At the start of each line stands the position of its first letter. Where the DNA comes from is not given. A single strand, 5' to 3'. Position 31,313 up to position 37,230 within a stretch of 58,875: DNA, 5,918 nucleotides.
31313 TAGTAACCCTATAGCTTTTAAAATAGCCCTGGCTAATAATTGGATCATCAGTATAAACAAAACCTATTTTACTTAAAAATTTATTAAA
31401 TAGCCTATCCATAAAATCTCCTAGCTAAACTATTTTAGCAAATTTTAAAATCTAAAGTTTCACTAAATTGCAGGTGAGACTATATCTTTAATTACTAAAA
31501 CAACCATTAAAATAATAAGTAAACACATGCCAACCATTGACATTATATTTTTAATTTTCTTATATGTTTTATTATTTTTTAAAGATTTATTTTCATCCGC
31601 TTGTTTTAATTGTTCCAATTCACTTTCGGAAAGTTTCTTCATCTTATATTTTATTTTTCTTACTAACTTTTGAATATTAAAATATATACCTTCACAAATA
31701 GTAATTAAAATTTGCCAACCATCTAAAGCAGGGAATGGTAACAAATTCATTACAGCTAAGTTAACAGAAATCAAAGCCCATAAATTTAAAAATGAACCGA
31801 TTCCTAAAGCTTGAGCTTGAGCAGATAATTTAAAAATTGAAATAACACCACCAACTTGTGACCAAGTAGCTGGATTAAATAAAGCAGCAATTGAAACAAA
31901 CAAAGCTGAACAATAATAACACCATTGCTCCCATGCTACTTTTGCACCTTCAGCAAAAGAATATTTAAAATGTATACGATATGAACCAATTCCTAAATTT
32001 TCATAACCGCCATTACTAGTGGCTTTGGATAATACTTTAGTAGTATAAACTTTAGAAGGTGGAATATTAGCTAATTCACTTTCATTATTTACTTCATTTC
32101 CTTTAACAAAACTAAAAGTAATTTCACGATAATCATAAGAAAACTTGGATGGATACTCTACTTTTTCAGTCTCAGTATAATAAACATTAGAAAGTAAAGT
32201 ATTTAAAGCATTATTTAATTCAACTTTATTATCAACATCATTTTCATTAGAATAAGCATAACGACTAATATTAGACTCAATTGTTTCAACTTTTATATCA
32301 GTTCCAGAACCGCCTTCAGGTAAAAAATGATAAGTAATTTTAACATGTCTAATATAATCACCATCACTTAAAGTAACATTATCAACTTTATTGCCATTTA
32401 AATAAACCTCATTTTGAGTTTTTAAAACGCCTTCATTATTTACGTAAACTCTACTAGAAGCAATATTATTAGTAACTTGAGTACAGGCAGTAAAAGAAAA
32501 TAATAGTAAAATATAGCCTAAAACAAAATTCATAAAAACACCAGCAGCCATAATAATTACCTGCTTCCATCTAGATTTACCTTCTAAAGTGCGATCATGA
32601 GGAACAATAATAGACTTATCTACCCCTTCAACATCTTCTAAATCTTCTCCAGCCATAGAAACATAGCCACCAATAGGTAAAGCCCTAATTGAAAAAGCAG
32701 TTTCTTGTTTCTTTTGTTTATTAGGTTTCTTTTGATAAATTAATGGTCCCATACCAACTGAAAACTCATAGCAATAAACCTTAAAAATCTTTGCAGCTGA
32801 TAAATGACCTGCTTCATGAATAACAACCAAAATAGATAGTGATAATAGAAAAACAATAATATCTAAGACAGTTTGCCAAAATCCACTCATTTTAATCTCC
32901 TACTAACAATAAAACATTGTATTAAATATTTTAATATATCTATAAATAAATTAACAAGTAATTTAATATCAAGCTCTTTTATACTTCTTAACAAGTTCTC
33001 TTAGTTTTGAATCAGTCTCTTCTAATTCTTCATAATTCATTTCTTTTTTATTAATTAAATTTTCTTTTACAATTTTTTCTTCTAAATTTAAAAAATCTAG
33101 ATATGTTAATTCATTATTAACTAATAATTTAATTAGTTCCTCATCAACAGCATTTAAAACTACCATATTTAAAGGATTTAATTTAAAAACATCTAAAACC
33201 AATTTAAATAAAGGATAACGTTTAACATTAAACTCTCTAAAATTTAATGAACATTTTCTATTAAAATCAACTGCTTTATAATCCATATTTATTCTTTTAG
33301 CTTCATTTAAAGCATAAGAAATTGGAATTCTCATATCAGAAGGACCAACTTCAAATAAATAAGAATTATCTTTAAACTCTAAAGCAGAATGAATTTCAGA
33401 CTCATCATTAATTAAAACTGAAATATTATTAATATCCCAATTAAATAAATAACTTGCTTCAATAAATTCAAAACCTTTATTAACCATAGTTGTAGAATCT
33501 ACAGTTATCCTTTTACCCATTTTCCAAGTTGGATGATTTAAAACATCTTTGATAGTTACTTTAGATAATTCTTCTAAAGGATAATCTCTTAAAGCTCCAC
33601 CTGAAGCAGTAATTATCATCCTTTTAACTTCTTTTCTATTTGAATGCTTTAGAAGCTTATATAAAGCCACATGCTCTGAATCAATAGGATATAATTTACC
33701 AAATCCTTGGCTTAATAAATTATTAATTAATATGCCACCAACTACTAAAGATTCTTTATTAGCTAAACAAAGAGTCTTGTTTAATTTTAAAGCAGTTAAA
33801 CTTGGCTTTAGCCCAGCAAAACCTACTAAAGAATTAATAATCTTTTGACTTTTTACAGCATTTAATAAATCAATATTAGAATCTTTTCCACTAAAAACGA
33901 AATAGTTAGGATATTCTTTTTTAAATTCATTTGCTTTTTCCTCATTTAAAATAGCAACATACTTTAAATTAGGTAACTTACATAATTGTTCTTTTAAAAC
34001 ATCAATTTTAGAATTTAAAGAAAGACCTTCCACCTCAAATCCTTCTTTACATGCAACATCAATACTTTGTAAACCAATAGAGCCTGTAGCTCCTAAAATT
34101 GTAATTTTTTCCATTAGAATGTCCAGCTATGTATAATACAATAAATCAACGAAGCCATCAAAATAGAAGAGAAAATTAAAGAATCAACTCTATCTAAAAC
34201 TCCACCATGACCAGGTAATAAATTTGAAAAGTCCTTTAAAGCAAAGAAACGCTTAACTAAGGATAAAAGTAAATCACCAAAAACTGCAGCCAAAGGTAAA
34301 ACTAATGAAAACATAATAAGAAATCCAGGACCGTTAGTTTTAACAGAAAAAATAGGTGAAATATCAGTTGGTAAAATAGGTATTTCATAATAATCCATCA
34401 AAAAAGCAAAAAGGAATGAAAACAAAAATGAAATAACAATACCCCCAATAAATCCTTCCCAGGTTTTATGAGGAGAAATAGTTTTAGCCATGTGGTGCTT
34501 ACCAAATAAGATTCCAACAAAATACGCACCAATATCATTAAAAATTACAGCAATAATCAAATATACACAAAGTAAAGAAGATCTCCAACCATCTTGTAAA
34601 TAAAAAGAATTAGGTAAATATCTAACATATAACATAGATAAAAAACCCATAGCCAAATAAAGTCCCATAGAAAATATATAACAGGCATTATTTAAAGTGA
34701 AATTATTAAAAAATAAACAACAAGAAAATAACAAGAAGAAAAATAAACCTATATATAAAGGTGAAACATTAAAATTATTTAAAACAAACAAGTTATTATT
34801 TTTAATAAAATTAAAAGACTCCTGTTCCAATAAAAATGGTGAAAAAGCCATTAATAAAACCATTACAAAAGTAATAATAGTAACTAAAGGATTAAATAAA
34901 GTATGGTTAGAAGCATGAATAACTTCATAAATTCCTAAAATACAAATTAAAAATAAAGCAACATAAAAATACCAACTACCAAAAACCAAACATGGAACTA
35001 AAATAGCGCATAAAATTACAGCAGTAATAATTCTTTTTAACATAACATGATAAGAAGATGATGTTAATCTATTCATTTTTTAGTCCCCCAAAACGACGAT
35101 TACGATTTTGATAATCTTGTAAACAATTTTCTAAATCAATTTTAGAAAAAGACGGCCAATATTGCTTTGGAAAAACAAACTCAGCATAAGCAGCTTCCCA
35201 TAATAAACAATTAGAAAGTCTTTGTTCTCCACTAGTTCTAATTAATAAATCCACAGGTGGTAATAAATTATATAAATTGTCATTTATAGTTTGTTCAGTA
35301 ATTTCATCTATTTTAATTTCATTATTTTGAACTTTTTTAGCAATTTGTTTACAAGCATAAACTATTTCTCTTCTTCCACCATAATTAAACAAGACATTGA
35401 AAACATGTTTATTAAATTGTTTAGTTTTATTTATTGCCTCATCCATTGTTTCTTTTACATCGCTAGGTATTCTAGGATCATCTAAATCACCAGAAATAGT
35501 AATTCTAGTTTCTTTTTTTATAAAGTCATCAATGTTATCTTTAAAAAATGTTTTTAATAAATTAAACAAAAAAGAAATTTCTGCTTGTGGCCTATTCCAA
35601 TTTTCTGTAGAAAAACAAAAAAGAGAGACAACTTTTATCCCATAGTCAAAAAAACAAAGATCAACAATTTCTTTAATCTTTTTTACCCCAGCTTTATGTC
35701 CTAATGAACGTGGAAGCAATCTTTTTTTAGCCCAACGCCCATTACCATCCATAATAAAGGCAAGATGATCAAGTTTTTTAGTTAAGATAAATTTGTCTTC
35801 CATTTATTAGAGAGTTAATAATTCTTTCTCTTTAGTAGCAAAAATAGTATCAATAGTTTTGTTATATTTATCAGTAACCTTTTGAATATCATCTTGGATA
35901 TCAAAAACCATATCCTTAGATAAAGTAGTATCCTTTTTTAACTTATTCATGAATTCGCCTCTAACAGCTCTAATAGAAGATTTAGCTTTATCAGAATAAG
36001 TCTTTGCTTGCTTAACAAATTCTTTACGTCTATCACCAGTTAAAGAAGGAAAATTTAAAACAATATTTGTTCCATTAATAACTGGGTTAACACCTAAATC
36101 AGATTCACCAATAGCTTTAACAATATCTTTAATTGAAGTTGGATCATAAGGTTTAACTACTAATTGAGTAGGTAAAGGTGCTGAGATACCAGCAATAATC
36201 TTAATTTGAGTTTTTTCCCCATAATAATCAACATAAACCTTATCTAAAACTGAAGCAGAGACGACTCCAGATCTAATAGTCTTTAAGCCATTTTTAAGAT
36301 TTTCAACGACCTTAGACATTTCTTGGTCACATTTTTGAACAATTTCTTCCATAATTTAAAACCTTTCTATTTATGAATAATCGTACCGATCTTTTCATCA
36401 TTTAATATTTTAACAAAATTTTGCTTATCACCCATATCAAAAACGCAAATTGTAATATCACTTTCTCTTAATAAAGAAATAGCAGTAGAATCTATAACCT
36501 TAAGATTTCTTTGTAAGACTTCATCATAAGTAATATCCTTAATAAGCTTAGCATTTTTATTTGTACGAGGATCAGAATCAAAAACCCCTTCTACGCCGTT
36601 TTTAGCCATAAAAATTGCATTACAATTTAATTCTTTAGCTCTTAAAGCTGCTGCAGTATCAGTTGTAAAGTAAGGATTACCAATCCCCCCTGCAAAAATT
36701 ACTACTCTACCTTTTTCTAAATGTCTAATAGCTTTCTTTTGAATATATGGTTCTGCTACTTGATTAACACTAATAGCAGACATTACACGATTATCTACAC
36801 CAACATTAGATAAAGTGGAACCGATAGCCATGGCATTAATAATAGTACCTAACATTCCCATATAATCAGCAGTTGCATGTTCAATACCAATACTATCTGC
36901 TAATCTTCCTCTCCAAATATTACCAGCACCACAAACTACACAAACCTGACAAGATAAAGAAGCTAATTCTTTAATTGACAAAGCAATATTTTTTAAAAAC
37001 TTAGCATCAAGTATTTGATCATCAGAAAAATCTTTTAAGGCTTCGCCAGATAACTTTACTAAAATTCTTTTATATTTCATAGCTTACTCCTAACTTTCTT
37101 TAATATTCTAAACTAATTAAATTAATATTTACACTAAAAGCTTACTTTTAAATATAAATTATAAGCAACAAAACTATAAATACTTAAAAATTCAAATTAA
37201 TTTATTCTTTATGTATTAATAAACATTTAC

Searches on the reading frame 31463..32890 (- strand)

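Call 30: search_protein_families(library=pfam, proteins=[window:31463-32890:-], max_evalue=0.00001)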
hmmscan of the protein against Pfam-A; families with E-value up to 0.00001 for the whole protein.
window:31463-32890:- (475 aa): 1 family
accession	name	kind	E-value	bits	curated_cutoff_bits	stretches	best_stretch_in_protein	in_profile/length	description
PF02163.28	Peptidase_M50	-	1.2e-47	162.5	27.2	1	14-403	2-198/221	Peptidase family M50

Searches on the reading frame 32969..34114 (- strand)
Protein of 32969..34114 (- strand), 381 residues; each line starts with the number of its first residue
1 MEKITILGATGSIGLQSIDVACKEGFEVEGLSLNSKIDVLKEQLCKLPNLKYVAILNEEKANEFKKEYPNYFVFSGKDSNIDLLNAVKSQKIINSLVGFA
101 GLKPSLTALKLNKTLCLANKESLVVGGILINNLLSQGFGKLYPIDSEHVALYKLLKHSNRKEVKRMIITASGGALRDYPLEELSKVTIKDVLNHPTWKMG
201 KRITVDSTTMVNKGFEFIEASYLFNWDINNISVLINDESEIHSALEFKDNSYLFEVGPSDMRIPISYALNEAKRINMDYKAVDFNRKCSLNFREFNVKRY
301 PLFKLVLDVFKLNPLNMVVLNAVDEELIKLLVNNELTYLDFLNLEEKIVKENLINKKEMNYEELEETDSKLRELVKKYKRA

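Call 35: search_protein_families(library=pfam, proteins=[window:32969-34114:-], max_evalue=0.0001)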
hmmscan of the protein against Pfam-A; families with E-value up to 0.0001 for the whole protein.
window:32969-34114:- (381 aa): 3 families
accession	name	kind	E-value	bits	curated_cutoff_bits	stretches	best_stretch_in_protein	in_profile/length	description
PF08436.17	DXP_redisom_C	-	2.4e-35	121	26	1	141-224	1-84/84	1-deoxy-D-xylulose 5-phosphate reductoisomerase C-terminal domain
PF02670.22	DXP_reductoisom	-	5.9e-29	101.8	21.7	1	4-127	1-129/129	1-deoxy-D-xylulose 5-phosphate reductoisomerase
PF13288.12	DXPR_C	-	1.4e-18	67.6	27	1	257-373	2-114/115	DXP reductoisomerase C-terminal domain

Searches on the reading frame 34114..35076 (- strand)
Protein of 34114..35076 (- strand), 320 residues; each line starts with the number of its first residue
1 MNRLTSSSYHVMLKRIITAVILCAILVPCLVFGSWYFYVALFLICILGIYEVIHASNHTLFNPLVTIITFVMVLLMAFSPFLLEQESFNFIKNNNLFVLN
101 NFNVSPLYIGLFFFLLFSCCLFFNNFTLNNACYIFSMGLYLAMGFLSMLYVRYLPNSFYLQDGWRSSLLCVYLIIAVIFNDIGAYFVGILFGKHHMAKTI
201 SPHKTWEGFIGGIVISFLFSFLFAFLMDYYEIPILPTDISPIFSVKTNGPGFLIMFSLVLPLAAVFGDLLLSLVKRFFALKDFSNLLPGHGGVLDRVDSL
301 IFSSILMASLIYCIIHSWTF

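Call 35: search_protein_families(library=pfam, proteins=[window:34114-35076:-], max_evalue=0.0001)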
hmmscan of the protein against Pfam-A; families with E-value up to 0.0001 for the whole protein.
window:34114-35076:- (320 aa): 1 family
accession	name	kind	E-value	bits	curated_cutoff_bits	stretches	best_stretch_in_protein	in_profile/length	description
PF01148.25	CTP_transf_1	-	7.1e-50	170.7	24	1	14-313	2-263/264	Cytidylyltransferase family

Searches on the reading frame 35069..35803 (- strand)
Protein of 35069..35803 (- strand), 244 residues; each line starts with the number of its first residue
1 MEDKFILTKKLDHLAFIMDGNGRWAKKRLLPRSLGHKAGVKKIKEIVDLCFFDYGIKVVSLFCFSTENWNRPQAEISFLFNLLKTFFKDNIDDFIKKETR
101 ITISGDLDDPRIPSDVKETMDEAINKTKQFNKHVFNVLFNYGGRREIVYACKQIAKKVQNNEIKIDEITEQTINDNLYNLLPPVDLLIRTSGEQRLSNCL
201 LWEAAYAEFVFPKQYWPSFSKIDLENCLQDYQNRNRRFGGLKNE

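Call 35: search_protein_families(library=pfam, proteins=[window:35069-35803:-], max_evalue=0.0001)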
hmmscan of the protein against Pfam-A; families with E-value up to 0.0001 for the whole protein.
window:35069-35803:- (244 aa): 1 family
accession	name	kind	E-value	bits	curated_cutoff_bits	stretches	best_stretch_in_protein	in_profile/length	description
PF01255.24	Prenyltransf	-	5.8e-77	258.6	27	1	17-239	1-219/219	Putative undecaprenyl diphosphate synthase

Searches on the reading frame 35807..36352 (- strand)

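Call 76: search_protein_families(library=pfam, proteins=[window:35807-36352:-], max_evalue=0.001)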
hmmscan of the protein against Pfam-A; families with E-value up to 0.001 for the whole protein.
window:35807-36352:- (181 aa): 2 families
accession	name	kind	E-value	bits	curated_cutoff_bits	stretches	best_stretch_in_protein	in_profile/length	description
PF01765.24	RRF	-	1.4e-52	178.2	29.7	1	19-179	1-164/164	Ribosome recycling factor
PF07464.16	ApoLp-III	-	9.1e-05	23.1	36.3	1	108-165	19-76/146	Apolipophorin-III precursor (apoLp-III)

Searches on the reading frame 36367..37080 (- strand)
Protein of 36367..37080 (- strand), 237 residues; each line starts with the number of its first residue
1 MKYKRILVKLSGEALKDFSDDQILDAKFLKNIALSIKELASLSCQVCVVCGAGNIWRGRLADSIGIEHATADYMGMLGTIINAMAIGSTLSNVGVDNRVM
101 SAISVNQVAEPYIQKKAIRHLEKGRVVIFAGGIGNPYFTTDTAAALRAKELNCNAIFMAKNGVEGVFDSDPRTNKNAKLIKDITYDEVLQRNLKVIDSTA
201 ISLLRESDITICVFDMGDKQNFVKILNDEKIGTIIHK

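Call 35: search_protein_families(library=pfam, proteins=[window:36367-37080:-], max_evalue=0.0001)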
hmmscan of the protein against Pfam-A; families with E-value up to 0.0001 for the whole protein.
window:36367-37080:- (237 aa): 1 family
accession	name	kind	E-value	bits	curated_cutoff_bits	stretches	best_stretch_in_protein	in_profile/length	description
PF00696.33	AA_kinase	-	1.2e-36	127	24.9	1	4-215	1-234/234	Amino acid kinase family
